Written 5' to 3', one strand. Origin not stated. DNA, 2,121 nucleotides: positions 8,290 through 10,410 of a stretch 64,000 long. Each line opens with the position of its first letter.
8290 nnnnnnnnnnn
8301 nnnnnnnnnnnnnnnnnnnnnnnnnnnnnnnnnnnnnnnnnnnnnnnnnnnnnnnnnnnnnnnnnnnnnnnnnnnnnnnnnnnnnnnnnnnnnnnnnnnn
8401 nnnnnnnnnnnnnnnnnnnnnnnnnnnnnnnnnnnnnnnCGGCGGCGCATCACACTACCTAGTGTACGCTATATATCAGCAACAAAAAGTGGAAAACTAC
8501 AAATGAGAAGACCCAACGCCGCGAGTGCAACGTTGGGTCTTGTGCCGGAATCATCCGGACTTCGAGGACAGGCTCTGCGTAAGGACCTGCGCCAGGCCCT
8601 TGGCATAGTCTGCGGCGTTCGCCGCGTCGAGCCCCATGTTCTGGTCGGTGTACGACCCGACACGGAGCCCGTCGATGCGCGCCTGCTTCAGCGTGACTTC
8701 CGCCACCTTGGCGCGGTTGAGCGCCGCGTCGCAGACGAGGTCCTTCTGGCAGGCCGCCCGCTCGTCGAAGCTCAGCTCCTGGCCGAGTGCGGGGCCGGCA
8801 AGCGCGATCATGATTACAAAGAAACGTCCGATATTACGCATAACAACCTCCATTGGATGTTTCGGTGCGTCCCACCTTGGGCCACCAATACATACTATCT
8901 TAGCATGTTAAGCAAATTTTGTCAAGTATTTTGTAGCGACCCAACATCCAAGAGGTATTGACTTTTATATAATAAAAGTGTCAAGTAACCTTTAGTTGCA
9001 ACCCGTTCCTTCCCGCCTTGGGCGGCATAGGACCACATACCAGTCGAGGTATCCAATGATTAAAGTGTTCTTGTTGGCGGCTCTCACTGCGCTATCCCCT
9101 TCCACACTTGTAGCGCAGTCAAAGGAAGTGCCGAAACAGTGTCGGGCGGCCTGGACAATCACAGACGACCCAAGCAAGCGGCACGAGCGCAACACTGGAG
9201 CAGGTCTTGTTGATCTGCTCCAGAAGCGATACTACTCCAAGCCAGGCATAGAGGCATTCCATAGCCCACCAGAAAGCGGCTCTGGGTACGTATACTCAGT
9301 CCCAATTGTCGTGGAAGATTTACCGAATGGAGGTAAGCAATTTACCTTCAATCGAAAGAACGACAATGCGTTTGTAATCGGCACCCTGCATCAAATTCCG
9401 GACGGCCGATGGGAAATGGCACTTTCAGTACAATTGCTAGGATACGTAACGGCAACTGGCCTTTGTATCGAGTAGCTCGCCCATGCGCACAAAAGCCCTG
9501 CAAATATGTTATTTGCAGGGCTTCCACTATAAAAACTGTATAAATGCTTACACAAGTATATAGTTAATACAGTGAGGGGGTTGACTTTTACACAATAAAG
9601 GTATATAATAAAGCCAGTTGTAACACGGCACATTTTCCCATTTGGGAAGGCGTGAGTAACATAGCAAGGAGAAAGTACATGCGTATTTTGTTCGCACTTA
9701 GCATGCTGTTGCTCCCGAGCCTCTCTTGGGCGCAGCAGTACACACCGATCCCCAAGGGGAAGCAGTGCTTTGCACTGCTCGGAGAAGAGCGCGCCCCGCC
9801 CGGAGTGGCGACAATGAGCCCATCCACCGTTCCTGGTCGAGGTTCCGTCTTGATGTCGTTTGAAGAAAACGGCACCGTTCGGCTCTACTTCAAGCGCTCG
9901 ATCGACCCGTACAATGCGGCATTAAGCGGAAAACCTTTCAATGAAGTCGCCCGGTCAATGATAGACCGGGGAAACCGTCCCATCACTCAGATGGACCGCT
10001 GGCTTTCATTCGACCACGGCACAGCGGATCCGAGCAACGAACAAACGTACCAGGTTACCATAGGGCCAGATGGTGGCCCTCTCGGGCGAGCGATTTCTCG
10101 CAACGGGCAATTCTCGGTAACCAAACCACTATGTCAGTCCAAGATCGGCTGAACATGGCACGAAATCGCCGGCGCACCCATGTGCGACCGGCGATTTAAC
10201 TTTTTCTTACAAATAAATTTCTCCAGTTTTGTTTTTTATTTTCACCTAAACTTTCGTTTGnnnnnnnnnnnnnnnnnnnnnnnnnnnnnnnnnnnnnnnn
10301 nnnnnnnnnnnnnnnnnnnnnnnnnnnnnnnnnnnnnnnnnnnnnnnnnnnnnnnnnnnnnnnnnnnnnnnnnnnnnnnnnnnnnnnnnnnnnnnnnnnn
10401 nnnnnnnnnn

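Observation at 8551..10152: Cluster of three small secreted proteins, each behind a strong sigma70-type promoter; two share the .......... -35 context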

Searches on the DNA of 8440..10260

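Call 108: search_rna_families(source=window, start=8440, end=10260, threshold=evalue, max_evalue=1)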
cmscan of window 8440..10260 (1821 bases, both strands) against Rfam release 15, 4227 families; matches with E-value up to 1: 1.
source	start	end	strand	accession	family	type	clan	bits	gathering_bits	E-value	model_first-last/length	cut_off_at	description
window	9480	9612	-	RF00121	MicC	Gene; sRNA;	-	30.5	90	0.05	1-123/123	no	MicC RNA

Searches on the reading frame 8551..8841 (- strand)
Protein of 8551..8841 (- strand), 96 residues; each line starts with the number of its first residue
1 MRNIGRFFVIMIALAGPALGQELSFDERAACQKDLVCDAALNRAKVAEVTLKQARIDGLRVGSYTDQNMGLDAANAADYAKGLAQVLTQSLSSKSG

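Call 9: search_protein_families(library=pfam, proteins=[window:8551-8841:-], max_evalue=0.1)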
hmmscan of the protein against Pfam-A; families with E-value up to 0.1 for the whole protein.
window:8551-8841:- (96 aa): 0 families

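Call 12: list_cluster_members(proteins=[window:8551-8841:-, window:9056-9475:+, window:9679-10152:+, window:17281-17706:+, window:10196-11512:-, window:7653-8453:-])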
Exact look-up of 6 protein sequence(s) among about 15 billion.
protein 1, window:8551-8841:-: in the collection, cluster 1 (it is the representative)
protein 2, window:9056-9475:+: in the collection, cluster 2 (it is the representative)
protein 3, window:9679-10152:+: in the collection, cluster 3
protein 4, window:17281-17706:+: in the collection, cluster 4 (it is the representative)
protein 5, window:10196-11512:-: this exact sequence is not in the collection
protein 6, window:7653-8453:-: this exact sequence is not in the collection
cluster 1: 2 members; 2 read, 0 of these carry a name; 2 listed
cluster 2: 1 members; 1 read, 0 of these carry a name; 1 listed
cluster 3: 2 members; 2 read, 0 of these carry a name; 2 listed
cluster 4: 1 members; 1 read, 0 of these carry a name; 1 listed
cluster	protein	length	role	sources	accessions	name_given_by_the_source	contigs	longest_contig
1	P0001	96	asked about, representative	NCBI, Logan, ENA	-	-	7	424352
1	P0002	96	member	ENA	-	-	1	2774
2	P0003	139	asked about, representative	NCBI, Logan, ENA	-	-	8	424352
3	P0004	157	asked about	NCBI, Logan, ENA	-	-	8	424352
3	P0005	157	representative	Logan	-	-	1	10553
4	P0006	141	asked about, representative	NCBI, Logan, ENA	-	-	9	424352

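Call 23: find_homologous_proteins(query=window:8551-8841:-, max_evalue=0.01)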
Query window:8551-8841:- (96 aa): 2 proteins with E <= 0.01 among 14 candidates.
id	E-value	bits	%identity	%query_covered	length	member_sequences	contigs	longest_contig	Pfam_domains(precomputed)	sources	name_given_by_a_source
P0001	1.4e-53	196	100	100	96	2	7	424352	-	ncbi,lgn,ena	-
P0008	2.8e-45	170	88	100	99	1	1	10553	-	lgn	-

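Call 25: search_protein_families(library=ncbifam, proteins=[window:8551-8841:-], max_evalue=0.01)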
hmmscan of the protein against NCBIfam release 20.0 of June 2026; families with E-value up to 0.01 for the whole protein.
window:8551-8841:- (96 aa): 0 families

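Call 79: search_protein_families(library=padloc, proteins=[window:8551-8841:-], max_evalue=0.01)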
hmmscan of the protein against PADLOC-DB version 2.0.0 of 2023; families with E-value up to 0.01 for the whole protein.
window:8551-8841:- (96 aa): 0 families

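Call 80: search_protein_families(library=phrogs, proteins=[window:8551-8841:-], max_evalue=0.01)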
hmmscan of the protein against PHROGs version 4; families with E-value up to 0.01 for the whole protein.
window:8551-8841:- (96 aa): 0 families

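Call 82: search_solved_structures(query=window:8551-8841:-, max_evalue=1)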
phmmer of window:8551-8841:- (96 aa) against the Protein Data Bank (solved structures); distinct sequences matched with E-value up to 1: 0.

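Call 102: search_dna_similar(query=window:8551-8841:-, collection=plasmids, mode=protein, max_evalue=0.01, max_rows=10)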
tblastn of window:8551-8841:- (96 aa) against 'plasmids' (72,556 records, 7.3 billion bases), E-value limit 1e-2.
No match.
